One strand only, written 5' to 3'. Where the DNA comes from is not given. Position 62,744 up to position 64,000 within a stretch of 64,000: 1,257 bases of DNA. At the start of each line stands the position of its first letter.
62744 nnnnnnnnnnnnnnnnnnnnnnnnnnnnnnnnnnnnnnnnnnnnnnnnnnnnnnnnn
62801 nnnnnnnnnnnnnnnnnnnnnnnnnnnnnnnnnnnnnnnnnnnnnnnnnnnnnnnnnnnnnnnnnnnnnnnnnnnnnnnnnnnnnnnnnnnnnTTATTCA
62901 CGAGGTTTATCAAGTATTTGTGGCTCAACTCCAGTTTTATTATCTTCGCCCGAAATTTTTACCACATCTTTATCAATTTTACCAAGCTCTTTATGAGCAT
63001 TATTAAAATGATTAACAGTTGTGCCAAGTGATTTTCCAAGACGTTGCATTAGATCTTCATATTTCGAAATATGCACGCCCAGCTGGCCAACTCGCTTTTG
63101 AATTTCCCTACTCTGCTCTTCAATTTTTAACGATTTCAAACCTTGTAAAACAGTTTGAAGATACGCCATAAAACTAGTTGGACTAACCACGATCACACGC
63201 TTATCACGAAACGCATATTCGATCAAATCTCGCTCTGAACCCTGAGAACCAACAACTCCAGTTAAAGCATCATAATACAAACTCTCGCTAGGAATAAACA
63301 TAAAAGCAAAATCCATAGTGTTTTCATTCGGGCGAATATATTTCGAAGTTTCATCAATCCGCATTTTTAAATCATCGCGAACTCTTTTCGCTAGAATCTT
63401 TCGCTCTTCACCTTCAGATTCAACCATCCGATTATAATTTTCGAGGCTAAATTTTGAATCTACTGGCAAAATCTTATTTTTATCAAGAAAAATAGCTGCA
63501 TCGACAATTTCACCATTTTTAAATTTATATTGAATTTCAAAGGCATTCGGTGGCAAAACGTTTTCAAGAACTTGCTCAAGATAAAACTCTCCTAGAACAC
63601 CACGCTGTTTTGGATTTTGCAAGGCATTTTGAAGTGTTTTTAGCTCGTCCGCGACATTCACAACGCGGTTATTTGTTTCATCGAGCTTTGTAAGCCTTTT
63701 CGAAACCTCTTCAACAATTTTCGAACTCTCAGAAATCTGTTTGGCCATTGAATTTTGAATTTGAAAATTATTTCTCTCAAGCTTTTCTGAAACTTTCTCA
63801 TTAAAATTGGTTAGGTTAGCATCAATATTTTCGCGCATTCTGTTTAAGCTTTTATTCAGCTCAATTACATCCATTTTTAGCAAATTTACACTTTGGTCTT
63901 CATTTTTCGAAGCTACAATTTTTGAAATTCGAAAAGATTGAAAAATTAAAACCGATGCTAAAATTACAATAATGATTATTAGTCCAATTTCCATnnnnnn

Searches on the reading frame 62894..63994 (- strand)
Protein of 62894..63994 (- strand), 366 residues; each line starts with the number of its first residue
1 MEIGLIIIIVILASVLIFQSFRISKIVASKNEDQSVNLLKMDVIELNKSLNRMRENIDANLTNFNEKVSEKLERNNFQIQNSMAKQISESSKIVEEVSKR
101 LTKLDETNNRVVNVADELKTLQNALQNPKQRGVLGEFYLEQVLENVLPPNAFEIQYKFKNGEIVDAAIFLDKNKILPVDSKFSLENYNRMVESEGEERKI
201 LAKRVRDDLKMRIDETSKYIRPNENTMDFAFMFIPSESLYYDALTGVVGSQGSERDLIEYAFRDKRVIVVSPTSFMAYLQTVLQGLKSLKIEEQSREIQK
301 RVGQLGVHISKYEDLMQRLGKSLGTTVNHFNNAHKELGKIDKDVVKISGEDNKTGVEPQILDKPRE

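Call 86: find_encoding_contigs(protein=window:62894-63994:-, flank=10000, max_places=2)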
Protein window:62894-63994:- (366 aa): 23 contigs read that carry it; 2 places shown.
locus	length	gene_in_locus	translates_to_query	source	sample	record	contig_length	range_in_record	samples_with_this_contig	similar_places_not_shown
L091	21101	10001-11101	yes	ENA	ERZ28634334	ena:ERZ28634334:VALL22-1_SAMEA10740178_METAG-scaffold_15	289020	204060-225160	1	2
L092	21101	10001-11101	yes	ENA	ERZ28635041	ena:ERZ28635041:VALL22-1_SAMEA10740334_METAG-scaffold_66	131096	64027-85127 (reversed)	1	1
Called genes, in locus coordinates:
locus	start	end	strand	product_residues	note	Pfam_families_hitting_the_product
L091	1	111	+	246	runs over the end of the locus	PF07685:GATase_3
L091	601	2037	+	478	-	PF00224:PK, PF02887:PK_C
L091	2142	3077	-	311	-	PF00696:AA_kinase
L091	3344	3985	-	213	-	PF01746:tRNA_m1G_MT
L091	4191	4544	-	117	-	PF13083:KH_KhpA-B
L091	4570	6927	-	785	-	PF00122:E1-E2_ATPase, PF00702:Hydrolase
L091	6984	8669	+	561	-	PF03485:Arg_tRNA_synt_N, PF00750:tRNA-synt_1d, PF05746:DALR_1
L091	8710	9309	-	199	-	PF13207:AAA_17 (weak), PF13238:AAA_18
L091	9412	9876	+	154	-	PF01272:GreA_GreB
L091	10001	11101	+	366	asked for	PF02646:RmuC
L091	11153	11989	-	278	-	PF00230:MIP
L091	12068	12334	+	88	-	-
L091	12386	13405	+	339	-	PF02912:Phe_tRNA-synt_N (weak), PF01409:tRNA-synt_2d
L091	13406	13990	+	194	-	PF00561:Abhydrolase_1 (weak)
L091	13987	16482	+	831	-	PF01588:tRNA_bind, PF03483:B3_4, PF03484:B5, PF17759:tRNA_synthFbeta, PF03147:FDX-ACB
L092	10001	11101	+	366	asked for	PF02646:RmuC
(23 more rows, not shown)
